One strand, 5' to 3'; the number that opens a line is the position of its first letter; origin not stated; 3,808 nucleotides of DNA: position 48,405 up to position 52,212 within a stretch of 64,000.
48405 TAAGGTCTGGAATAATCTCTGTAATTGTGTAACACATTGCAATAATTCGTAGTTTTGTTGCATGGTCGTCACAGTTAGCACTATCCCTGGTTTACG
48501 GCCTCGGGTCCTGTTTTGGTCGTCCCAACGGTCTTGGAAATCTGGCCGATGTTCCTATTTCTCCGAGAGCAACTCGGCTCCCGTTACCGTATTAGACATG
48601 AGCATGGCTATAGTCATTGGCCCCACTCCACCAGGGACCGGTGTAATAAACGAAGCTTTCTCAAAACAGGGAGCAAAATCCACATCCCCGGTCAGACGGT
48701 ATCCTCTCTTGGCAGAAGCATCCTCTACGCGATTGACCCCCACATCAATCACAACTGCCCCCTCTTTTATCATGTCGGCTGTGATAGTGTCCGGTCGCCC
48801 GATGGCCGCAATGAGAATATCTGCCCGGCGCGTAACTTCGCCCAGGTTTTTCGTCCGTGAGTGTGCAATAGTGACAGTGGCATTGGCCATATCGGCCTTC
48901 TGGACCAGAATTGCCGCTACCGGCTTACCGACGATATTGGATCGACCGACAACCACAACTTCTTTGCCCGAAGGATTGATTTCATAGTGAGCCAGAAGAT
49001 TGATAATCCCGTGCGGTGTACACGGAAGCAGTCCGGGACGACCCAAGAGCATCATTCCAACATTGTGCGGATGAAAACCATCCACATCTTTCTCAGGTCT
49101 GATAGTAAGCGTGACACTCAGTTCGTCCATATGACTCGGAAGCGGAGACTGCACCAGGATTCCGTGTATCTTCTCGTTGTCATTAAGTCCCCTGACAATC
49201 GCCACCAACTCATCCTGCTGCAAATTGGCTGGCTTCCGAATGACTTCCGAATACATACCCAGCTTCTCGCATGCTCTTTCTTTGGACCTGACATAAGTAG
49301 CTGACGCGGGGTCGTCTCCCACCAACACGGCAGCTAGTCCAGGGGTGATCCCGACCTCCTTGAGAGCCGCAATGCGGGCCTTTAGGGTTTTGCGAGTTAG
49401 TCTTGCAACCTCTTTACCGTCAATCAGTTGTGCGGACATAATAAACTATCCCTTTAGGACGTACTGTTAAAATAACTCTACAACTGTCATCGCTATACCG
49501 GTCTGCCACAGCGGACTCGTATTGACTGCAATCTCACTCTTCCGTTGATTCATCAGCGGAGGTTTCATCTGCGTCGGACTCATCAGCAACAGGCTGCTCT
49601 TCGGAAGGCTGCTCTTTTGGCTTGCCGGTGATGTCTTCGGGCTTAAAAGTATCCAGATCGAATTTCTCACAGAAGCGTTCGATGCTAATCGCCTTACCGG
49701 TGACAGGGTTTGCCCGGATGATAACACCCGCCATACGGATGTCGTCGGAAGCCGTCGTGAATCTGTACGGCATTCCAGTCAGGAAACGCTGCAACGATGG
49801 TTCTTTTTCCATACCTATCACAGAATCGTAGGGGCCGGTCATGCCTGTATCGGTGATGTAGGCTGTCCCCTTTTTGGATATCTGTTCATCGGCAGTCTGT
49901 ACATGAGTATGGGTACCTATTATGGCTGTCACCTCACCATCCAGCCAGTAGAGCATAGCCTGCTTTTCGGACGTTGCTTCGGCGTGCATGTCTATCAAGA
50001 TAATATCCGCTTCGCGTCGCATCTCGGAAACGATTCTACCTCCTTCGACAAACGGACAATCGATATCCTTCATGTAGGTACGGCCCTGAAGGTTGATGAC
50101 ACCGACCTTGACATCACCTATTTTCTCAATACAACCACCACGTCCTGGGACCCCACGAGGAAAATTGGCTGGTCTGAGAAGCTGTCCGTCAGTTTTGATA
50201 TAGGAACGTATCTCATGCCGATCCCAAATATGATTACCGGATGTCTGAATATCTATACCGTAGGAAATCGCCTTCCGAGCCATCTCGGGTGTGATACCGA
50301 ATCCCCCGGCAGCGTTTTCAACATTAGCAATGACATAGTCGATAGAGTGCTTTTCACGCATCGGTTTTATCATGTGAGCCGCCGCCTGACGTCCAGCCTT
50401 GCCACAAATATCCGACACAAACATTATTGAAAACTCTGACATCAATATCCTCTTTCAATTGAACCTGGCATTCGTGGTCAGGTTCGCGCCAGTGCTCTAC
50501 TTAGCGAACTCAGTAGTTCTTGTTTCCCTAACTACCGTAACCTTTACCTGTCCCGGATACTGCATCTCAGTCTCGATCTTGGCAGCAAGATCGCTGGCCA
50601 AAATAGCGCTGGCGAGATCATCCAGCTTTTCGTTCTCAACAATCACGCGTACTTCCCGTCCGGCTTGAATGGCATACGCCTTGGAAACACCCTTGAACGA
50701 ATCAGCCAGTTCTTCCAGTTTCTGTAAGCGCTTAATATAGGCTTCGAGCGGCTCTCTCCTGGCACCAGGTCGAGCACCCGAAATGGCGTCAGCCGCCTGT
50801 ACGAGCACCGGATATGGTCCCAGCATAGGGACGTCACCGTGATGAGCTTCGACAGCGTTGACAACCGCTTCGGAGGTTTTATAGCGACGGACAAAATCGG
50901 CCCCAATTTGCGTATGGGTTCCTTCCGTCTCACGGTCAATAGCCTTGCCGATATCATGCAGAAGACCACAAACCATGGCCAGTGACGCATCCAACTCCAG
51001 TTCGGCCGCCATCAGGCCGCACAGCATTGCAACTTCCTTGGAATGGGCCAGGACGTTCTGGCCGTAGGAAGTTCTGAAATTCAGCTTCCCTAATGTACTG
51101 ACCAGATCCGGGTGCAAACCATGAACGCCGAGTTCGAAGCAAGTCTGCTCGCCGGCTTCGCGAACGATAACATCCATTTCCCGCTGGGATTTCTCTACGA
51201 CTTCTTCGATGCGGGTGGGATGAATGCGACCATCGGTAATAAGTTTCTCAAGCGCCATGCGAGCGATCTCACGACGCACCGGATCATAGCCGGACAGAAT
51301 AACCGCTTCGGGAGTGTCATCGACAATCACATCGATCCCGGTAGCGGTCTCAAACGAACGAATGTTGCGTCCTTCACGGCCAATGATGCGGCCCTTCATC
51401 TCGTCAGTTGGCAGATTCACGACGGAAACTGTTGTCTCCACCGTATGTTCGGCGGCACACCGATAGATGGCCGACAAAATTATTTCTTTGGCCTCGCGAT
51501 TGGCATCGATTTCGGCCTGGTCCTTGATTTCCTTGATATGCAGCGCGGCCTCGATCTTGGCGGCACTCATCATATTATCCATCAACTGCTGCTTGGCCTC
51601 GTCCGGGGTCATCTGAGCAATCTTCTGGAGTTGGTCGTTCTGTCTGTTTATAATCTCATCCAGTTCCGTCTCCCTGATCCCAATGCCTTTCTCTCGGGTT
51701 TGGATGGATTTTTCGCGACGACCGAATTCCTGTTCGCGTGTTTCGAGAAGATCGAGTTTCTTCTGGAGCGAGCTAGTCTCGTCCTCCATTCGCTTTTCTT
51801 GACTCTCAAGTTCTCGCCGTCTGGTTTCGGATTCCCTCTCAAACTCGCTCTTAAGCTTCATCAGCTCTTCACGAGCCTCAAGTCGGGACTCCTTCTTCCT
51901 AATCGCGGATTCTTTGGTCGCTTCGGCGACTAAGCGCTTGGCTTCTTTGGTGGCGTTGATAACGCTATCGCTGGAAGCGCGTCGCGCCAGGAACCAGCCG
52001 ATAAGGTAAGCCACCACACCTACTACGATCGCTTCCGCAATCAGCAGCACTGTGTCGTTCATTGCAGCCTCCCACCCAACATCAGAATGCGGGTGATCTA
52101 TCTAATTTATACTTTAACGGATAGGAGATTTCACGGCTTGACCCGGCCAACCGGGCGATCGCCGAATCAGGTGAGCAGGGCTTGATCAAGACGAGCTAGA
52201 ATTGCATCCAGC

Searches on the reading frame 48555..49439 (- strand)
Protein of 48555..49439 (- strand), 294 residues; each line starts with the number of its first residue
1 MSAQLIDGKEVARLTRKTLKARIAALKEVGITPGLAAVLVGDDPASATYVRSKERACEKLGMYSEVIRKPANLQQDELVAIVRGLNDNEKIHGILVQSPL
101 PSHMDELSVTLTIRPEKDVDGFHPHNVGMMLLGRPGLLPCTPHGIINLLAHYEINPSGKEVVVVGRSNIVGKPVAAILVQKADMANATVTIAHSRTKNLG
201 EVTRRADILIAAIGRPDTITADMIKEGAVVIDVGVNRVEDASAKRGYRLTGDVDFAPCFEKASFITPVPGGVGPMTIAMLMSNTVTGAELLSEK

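Call 77: search_protein_families(library=pfam, proteins=[window:48555-49439:-], max_evalue=0.00001)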
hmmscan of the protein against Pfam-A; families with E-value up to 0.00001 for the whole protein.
window:48555-49439:- (294 aa): 2 families
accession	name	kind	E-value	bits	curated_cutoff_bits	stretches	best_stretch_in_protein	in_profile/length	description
PF02882.25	THF_DHG_CYH_C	-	5.2e-67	224.6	27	1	123-289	1-157/160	Tetrahydrofolate dehydrogenase/cyclohydrolase, NAD(P)-binding domain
PF00763.28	THF_DHG_CYH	-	8.6e-40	136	32.8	1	6-120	1-115/115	Tetrahydrofolate dehydrogenase/cyclohydrolase, catalytic domain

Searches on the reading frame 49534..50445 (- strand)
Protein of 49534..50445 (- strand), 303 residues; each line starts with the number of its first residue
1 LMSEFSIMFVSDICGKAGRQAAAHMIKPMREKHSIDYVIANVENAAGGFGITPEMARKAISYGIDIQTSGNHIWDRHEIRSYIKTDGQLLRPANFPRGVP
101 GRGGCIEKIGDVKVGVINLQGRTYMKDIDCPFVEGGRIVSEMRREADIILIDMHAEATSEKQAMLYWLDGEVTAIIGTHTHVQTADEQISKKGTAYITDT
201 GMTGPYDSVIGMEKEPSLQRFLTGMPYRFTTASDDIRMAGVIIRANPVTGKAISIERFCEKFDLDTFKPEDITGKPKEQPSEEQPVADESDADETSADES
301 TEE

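Call 77: search_protein_families(library=pfam, proteins=[window:49534-50445:-], max_evalue=0.00001)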
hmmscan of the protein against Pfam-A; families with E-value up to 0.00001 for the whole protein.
window:49534-50445:- (303 aa): 1 family
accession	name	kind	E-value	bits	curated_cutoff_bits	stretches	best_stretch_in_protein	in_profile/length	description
PF13277.11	YmdB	-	4.6e-98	328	27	1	8-257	1-252/253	YmdB-like protein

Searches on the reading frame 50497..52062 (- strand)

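Call 77: search_protein_families(library=pfam, proteins=[window:50497-52062:-], max_evalue=0.00001)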
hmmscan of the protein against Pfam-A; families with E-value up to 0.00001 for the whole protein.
window:50497-52062:- (521 aa): 4 families
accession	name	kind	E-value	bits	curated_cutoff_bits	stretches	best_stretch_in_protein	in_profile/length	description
PF12072.13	RNase_Y_N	-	1.9e-48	165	32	1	8-206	3-201/201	RNase Y N-terminal region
PF01966.28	HD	-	1.9e-17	64.1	22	1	337-428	1-114/116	HD domain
PF00013.35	KH_1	-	2.8e-07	30.6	21.5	1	216-272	5-65/66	KH domain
PF08668.18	HDOD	-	3.1e-07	30.5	22.9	0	336-374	94-133/196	HDOD domain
